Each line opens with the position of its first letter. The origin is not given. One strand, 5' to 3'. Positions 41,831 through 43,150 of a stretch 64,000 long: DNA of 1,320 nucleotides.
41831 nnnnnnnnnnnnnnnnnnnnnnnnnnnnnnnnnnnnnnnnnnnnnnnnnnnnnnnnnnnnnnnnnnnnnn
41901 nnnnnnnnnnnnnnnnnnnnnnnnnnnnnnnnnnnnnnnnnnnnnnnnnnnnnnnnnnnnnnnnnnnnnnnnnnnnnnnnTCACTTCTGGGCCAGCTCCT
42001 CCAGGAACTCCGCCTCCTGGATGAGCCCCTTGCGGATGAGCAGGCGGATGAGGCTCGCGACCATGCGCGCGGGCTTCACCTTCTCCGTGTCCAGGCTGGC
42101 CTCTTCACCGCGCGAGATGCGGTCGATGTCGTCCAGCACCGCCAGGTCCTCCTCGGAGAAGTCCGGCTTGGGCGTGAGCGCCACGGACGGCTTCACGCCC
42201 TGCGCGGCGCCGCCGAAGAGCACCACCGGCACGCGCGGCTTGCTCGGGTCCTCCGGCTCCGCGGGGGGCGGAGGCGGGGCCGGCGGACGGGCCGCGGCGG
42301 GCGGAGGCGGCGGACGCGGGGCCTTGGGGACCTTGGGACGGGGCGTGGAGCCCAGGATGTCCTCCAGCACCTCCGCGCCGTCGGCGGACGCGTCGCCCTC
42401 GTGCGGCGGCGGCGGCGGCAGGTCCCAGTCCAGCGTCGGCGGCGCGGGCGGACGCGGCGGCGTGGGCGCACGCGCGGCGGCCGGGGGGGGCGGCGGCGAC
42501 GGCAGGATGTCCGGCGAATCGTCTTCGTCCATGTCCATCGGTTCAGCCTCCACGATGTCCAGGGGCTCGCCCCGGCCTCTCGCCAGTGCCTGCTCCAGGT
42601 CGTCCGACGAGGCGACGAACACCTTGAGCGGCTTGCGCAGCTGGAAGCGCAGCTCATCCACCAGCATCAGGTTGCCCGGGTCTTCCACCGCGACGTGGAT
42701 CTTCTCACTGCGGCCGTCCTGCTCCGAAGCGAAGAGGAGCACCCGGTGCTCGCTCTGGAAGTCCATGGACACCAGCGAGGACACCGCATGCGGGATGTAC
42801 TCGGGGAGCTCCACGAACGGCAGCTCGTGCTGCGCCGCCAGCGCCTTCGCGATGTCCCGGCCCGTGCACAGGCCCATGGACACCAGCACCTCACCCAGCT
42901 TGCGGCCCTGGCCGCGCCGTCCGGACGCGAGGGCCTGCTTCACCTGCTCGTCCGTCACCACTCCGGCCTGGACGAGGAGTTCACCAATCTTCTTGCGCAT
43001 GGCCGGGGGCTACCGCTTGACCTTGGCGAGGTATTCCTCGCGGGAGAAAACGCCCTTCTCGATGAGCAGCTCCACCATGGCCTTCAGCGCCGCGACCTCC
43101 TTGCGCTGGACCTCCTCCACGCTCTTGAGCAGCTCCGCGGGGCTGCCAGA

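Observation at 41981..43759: Pair of stand-alone MshEN (T2SSE_N) domain proteins without any ATPase domain: candidate c-di-GMP receptors for the pilus machine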

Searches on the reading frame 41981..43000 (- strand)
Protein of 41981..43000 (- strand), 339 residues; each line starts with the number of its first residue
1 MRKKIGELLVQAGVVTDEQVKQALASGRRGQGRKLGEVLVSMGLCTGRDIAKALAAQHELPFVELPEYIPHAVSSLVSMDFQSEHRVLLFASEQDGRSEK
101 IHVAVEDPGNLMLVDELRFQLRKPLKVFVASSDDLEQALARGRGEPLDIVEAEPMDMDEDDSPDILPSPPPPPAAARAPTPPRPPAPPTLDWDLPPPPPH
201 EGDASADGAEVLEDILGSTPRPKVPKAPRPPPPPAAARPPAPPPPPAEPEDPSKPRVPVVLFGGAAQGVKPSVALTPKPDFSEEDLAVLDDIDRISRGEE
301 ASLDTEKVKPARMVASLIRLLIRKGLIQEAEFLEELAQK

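Call 3: search_protein_families(library=pfam, proteins=[window:41981-43000:-], max_evalue=0.01)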
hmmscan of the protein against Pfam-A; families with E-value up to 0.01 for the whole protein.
window:41981-43000:- (339 aa): 1 family
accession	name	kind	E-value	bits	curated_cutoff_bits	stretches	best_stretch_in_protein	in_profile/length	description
PF05157.20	MshEN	-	2e-12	47.3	23.1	1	59-141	2-82/90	MshEN domain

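Call 4: search_protein_families(library=ncbifam, proteins=[window:41981-43000:-], max_evalue=0.01)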
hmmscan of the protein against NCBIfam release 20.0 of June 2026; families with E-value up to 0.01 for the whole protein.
window:41981-43000:- (339 aa): 5 families
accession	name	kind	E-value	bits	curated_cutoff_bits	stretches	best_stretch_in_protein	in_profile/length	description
NF012033.0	PRK15489.1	equivalog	5.4e-19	67.8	537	1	2-141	490-625/703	glycosyl transferase family protein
NF053729.1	c-di-GMP_motif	domain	1.7e-16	59.7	38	1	4-57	1-53/53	cyclic di-GMP-binding domain-containing protein, MshE-related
TIGR02538.1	type_IV_pilB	equivalog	1.3e-12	47.1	675.65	1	4-145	1-138/564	type IV-A pilus assembly ATPase PilB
NF008411.1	PRK11234.1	equivalog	3.9e-09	35.4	1170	1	3-132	482-606/723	cyclic di-3',5'-guanylate-activated glycosyltransferase NfrB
TIGR03029.1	EpsG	equivalog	6.8e-06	25.4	313.8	1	4-64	4-63/274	chain length determinant protein tyrosine kinase EpsG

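Call 39: search_solved_structures(query=window:41981-43000:-, max_evalue=0.001, show_alignments=2)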
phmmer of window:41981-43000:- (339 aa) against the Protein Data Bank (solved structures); distinct sequences matched with E-value up to 0.001: 14.
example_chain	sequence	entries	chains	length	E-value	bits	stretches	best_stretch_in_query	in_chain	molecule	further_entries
6f8l_G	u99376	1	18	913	7.4e-22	81.3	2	3-116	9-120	Type IV pilus assembly protein PilF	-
5zfr_A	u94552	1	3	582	5.8e-13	52.1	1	3-152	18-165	Type IV pilus biogenesis ATPase PilB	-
6olj_C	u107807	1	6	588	2.4e-12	50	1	3-152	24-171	Type IV pilus biogenesis ATPase PilB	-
5tsg_B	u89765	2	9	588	2.4e-12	50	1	3-152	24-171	Type IV pilus biogenesis ATPase PilB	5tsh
5htl_A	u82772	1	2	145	1.1e-10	44.5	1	1-121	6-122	MSHA biogenesis protein MshE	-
9g1w_A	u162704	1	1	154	4.2e-10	42.7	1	3-117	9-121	Type IV pilus assembly ATPase PilB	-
6ejf_G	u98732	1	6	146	6.9e-10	42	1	3-138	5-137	Type IV pilus assembly protein PilF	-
3jc8_Ba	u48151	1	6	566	2.7e-07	33.4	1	3-146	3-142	Type IV-A pilus assembly ATPase PilB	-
6ejf_J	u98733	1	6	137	0.00012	24.8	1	4-131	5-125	Type IV pilus assembly protein PilF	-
8pdk_A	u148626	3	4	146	0.00012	24.7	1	4-132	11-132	c-di-GMP binding domain of the ATPase enzyme PilF | ATP-binding motif-containing protein pilF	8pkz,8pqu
9gl5_A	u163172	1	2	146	0.00013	24.6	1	4-132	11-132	ATP-binding motif-containing protein pilF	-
8pfa_A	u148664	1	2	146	0.00024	23.7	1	4-132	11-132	c-di-GMP binding domain of the ATPase enzyme PilF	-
9glg_A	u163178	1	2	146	0.00031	23.4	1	4-132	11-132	ATP-binding motif-containing protein pilF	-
8pe0_A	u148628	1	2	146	0.00048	22.7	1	5-132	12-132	c-di-GMP binding domain of the ATPase enzyme PilF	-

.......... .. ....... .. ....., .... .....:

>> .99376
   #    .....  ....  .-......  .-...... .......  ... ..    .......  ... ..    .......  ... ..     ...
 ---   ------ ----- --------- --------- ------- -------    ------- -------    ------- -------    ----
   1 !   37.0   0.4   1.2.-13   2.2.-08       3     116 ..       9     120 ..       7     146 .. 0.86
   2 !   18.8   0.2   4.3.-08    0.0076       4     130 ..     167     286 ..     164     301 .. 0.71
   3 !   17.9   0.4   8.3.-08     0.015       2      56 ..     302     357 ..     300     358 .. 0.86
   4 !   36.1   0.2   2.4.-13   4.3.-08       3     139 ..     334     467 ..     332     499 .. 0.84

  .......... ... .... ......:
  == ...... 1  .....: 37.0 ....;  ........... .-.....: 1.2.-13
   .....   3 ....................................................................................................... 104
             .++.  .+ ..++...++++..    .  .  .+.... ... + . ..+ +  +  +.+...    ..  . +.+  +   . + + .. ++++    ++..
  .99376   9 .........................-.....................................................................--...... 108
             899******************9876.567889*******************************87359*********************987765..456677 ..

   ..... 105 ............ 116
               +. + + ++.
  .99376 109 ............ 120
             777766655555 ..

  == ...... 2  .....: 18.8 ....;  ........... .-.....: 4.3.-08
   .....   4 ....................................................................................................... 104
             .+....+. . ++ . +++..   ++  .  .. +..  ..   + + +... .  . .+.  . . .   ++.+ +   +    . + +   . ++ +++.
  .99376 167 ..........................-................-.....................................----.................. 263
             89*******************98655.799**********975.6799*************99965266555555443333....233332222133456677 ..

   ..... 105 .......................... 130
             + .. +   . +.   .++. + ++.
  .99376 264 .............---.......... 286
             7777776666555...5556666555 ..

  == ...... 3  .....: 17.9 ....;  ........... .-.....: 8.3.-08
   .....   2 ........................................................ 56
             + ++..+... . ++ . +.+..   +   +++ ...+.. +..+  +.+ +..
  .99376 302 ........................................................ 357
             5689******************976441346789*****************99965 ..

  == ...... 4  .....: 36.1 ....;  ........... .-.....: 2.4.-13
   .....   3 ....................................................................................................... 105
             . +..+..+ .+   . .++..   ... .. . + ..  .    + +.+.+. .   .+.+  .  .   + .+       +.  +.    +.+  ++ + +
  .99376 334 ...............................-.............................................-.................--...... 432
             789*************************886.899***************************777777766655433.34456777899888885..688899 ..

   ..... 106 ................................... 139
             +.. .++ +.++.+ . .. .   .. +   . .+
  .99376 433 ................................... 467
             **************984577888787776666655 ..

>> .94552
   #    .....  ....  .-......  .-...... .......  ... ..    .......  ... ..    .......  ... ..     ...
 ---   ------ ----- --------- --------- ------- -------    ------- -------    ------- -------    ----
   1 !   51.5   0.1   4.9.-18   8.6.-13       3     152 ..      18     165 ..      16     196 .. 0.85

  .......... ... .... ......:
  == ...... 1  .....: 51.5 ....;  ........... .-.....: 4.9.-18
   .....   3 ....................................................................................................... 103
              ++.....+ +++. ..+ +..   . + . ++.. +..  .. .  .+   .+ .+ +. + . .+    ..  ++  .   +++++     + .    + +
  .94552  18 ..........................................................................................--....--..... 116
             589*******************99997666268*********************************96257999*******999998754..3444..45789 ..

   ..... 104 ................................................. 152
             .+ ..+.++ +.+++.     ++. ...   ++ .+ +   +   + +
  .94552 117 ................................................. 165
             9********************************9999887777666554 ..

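Call 58: find_homologous_proteins(query=window:41981-43000:-, max_evalue=0.00001)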
Query window:41981-43000:- (339 aa): 199 proteins with E <= 0.00001 among 8000 candidates; the best 120 are listed.
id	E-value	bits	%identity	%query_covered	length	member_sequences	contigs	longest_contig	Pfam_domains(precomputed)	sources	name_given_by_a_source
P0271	5.6e-200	682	96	100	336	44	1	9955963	PF05157.21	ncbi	ncbi:GspE/PulE/PilB domain-containing protein [Corallococcus sp. M7]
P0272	1.1e-179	615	87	100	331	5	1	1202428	PF05157.21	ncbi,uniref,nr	ncbi:general secretion pathway protein GspE [Corallococcus sp. Z5C101001]|uniref:GspE/PulE/PilB doma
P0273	3.4e-169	581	80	100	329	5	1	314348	PF05157.21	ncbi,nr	ncbi:general secretion pathway protein GspE [Corallococcus sp. bb12-1]|nr:general secretion pathway 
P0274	1.7e-165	568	79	100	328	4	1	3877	PF05157.21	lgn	-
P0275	5.3e-127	442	88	65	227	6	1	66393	PF05157.21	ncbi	ncbi:general secretion pathway protein GspE, partial [Corallococcus interemptor]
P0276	1.4e-125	437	68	100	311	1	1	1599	PF05157.21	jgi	jgi:hypothetical protein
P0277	1.0e-120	421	65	100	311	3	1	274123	PF05157.21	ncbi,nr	ncbi:general secretion pathway protein GspE [Corallococcus sp. H22C18031201]|nr:general secretion pa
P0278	7.3e-113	395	86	64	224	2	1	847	PF05157.21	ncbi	ncbi:general secretion pathway protein GspE, partial [Corallococcus llansteffanensis]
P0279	1.8e-112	394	65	100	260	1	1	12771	-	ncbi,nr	ncbi:MAG: general secretion pathway protein GspE [Myxococcaceae bacterium]|nr:MAG: general secretion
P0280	2.3e-112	394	84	68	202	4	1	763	PF05157.21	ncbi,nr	ncbi:general secretion pathway protein GspE, partial [Corallococcus coralloides]|nr:general secretio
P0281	9.8e-111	388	60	100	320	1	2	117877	PF05157.21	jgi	jgi:hypothetical protein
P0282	1.3e-110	388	61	100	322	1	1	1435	PF05157.21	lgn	-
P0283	1.6e-109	384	63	100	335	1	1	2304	PF05157.21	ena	-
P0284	3.4e-109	383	57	100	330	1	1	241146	PF05157.21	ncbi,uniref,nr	ncbi:general secretion pathway protein GspE [Myxococcus stipitatus]|uniref:GspE/PulE/PilB domain-con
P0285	4.7e-109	383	59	100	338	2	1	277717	PF05157.21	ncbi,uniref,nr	ncbi:general secretion pathway protein GspE [Myxococcus sp. RHSTA-1-4]|uniref:GspE/PulE/PilB domain-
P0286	8.9e-109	382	62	100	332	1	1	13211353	PF05157.21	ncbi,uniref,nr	ncbi:general secretion pathway protein GspE [Pyxidicoccus parkwayensis]|uniref:General secretion pat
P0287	5.2e-108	379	60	100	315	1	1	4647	PF05157.21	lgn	-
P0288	6.2e-108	379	54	100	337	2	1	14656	PF05157.21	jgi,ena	-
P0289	1.5e-107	378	56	100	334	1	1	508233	PF05157.21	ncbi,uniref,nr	ncbi:general secretion pathway protein GspE [Myxococcus sp. K15C18031901]|uniref:GspE/PulE/PilB doma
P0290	4.7e-107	376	61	100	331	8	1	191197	PF05157.21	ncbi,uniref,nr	ncbi:GspE/PulE/PilB domain-containing protein [Myxococcus qinghaiensis]|uniref:GspE/PulE/PilB domain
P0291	3.8e-106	373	58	100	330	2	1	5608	PF05157.21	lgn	-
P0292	4.4e-106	373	75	46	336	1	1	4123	PF05157.21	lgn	-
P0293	9.9e-106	372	62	100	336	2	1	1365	PF05157.21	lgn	-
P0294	2.2e-105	371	55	100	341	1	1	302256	PF05157.21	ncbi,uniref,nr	ncbi:general secretion pathway protein GspE [Pyxidicoccus trucidator]|uniref:GspE/PulE/PilB domain-c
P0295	1.1e-104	368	61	100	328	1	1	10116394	PF05157.21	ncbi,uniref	ncbi:general secretion pathway protein GspE [Myxococcus stipitatus]|uniref:GspE/PulE/PilB domain-con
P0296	1.1e-104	368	57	100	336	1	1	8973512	PF05157.21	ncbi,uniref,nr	ncbi:general secretion pathway protein GspE [Corallococcus macrosporus]|uniref:General secretion pat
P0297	1.2e-104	368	57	100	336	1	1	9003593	PF05157.21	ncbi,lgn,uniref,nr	ncbi:general secretion pathway protein GspE [Corallococcus macrosporus]|uniref:General secretion pat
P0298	1.7e-104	368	56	100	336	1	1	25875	PF05157.21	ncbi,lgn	ncbi:hypothetical protein ACLEPN_22635 [Myxococcus sp. 1LA]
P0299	5.6e-104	366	68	45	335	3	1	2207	PF05157.21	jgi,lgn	-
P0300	9.6e-104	365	72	46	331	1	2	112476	PF05157.21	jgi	jgi:hypothetical protein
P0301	2.1e-103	364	57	100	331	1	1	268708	PF05157.21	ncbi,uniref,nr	ncbi:general secretion pathway protein GspE [Myxococcus sp. CA056]|uniref:GspE/PulE/PilB domain-cont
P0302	3.9e-103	363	57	100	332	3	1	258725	PF05157.21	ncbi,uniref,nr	ncbi:general secretion pathway protein GspE [Pyxidicoccus caerfyrddinensis]|uniref:GspE/PulE/PilB do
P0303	5.1e-103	363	58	100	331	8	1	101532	PF05157.21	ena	-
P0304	2.1e-102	361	57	100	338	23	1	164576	PF05157.21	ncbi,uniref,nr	ncbi:general secretion pathway protein GspE [Myxococcus sp. AB056]|uniref:GspE/PulE/PilB domain-cont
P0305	2.3e-101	358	57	100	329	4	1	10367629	PF05157.21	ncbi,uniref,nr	ncbi:general secretion pathway protein GspE [Myxococcus landrumensis]|uniref:General secretion pathw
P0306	6.3e-101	356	55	100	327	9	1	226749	PF05157.21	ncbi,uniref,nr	ncbi:general secretion pathway protein GspE [Myxococcus sp. K38C18041901]|uniref:GspE/PulE/PilB doma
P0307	1.1e-100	355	55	100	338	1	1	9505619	PF05157.21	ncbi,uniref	ncbi:hypothetical protein [Myxococcus sp. Y35]|uniref:GspE/PulE/PilB domain-containing protein n=1 T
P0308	1.3e-100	355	54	100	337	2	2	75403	PF05157.21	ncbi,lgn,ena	-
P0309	3.0e-100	354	59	100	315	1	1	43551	PF05157.21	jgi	jgi:hypothetical protein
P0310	1.4e-99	352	60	100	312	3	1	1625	PF05157.21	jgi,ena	-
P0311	1.9e-91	325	50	100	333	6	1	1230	PF05157.21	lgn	-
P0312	8.6e-91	323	49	100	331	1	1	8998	PF05157.21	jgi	jgi:Type II secretion system (T2SS), protein E, N-terminal domain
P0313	1.5e-89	319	48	100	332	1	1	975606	PF05157.21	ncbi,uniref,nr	ncbi:GspE/PulE/PilB domain-containing protein [Hyalangium versicolor]|uniref:GspE/PulE/PilB domain-c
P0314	3.1e-89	318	49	100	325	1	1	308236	PF05157.21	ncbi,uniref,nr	ncbi:GspE/PulE/PilB domain-containing protein [Hyalangium gracile]|uniref:GspE/PulE/PilB domain-cont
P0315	1.0e-87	313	53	100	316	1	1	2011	PF05157.21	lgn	-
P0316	9.6e-86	306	52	100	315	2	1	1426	PF05157.21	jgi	jgi:hypothetical protein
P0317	1.6e-85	305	52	100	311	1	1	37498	PF05157.21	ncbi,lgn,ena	-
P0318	4.0e-85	304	49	100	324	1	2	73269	PF05157.21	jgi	jgi:hypothetical protein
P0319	4.6e-85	304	51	100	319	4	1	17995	PF05157.21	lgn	-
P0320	4.5e-84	301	50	100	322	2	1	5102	PF05157.21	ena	-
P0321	5.3e-84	301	71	25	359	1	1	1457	PF05157.21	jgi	jgi:hypothetical protein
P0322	9.6e-84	300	48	100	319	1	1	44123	PF05157.21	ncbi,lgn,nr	ncbi:MAG: general secretion pathway protein GspE [Myxococcaceae bacterium]|nr:general secretion path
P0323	1.1e-83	300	48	100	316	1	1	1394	PF05157.21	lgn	-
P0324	9.4e-83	296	50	100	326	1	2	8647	PF05157.21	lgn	-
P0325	1.0e-82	296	62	47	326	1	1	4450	PF05157.21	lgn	-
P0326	1.2e-82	296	49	100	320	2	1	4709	PF05157.21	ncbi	-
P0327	4.8e-82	294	48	100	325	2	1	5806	PF05157.21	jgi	jgi:hypothetical protein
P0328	6.9e-82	294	50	100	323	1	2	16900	PF05157.21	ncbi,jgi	jgi:hypothetical protein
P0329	1.1e-81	293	50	100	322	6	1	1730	PF05157.21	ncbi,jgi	jgi:hypothetical protein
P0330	1.4e-81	293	49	100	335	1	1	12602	PF05157.21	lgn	-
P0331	1.9e-81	292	61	47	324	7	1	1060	PF05157.21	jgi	jgi:hypothetical protein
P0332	2.2e-81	292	49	100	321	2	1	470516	PF05157.21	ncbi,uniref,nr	ncbi:hypothetical protein [Hyalangium rubrum]|uniref:Type II secretion system protein GspE N-termina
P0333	2.3e-81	292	71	25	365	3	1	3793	PF05157.21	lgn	-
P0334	2.6e-81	292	59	45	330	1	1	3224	PF05157.21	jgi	jgi:hypothetical protein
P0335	2.9e-81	292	48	100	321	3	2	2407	PF05157.21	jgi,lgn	jgi:hypothetical protein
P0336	4.2e-81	291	47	100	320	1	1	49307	PF05157.21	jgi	jgi:hypothetical protein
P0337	7.2e-81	290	44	100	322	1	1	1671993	PF05157.21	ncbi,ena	-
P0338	1.2e-80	290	47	100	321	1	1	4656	PF05157.21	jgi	jgi:hypothetical protein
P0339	5.3e-80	287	47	100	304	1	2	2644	PF05157.21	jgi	jgi:hypothetical protein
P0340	1.0e-79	286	48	100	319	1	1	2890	PF05157.21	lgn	-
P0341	1.9e-79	286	50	100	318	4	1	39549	PF05157.21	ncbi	ncbi:general secretion pathway protein GspE, partial [Stigmatella aurantiaca]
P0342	4.1e-79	284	50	57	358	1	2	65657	PF05157.21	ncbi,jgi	jgi:hypothetical protein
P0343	5.7e-79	284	48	100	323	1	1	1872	PF05157.21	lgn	-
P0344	8.1e-79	283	50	100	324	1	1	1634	PF05157.21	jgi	jgi:Type II secretion system (T2SS), protein E, N-terminal domain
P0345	9.0e-79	283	68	23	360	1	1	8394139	PF05157.21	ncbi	ncbi:general secretion pathway protein GspE [Myxococcaceae bacterium GXIMD 01537]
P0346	1.3e-78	283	49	100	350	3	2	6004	PF05157.21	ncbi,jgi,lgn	jgi:hypothetical protein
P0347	2.9e-78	282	47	100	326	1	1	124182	PF05157.21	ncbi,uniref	ncbi:MAG: hypothetical protein ACJ8AT_37265 [Hyalangium sp.]|uniref:GspE/PulE/PilB domain-containing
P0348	2.9e-78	282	50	100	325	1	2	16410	PF05157.21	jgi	jgi:hypothetical protein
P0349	9.4e-78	280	46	100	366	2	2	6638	PF05157.21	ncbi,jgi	jgi:hypothetical protein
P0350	8.5e-77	277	47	100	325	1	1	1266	PF05157.21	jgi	jgi:hypothetical protein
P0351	1.0e-76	277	59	49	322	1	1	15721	PF05157.21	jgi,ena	jgi:hypothetical protein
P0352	1.5e-76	276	57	49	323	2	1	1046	PF05157.21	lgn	-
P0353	2.7e-76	275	48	100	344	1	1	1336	PF05157.21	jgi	-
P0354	3.0e-76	275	46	100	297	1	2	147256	PF05157.21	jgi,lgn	jgi:hypothetical protein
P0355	3.2e-76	275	47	100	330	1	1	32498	PF05157.21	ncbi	-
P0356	6.9e-76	274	47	100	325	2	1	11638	PF05157.21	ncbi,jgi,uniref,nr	ncbi:hypothetical protein [Hyalangium sp.]|uniref:GspE/PulE/PilB domain-containing protein n=1 Tax=H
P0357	7.7e-76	274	57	49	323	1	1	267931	PF05157.21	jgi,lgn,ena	-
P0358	9.2e-76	273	46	100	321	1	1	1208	PF05157.21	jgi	jgi:hypothetical protein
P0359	2.1e-75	272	48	100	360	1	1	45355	PF05157.21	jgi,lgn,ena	jgi:hypothetical protein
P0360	4.2e-75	271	45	100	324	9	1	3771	PF05157.21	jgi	jgi:hypothetical protein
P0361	4.4e-75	271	46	100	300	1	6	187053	PF05157.21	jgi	jgi:hypothetical protein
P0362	1.6e-74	269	46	100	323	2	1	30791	PF05157.21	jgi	jgi:hypothetical protein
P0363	1.7e-74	269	46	100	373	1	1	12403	PF05157.21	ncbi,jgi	-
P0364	2.3e-74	269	70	25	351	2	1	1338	PF05157.21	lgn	-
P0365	7.0e-74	267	65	25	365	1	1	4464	PF05157.21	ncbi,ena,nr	ncbi:MAG TPA: hypothetical protein VLQ93_21430 [Myxococcaceae bacterium]|nr:hypothetical protein [My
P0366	6.1e-73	264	48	100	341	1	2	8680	PF05157.21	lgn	-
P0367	6.1e-73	264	69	25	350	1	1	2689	PF05157.21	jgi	jgi:hypothetical protein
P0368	1.4e-72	263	46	100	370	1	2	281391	PF05157.21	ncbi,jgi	jgi:hypothetical protein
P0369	1.6e-72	263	47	100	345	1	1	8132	PF05157.21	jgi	jgi:hypothetical protein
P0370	1.9e-72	262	47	59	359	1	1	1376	PF05157.21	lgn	-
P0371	4.0e-72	261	56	38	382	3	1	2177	PF05157.21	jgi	jgi:hypothetical protein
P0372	1.1e-71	260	46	100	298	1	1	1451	PF05157.21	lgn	-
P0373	2.3e-70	256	66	24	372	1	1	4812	PF05157.21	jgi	jgi:hypothetical protein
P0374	3.2e-70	255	46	100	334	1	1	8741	PF05157.21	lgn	-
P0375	7.4e-70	254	43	100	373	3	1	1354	PF05157.21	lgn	-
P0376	7.8e-70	254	64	27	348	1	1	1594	PF05157.21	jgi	jgi:Type II secretion system (T2SS), protein E, N-terminal domain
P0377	2.3e-69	252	43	100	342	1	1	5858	PF05157.21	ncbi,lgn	ncbi:MAG: hypothetical protein ABW123_23655 [Cystobacter sp.]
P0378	1.2e-68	250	44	100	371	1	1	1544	PF05157.21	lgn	-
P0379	4.1e-68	248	43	100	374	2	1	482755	PF05157.21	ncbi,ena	-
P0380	5.6e-68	248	42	100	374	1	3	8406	PF05157.21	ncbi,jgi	jgi:hypothetical protein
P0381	1.1e-67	247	44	65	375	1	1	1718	PF05157.21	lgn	-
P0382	1.2e-67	247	43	100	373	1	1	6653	PF05157.21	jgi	jgi:hypothetical protein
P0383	1.6e-67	246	44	100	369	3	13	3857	PF05157.21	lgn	-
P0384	4.4e-67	245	44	100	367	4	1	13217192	PF05157.21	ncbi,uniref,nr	ncbi:general secretion pathway protein GspE [Archangium minus]|uniref:General secretion pathway prot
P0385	5.7e-67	245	45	100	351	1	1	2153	PF05157.21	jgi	jgi:hypothetical protein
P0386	7.8e-67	244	43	100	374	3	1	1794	PF05157.21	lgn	-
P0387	7.9e-67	244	44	100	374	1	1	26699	PF05157.21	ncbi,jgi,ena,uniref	ncbi:hypothetical protein [Archangium sp.]|jgi:hypothetical protein|uniref:GspE/PulE/PilB domain-con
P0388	9.1e-67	244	64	26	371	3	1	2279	PF05157.21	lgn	-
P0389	2.1e-66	243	43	100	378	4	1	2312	PF05157.21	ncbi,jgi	jgi:hypothetical protein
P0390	2.2e-66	243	44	100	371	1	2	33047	PF05157.21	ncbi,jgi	jgi:hypothetical protein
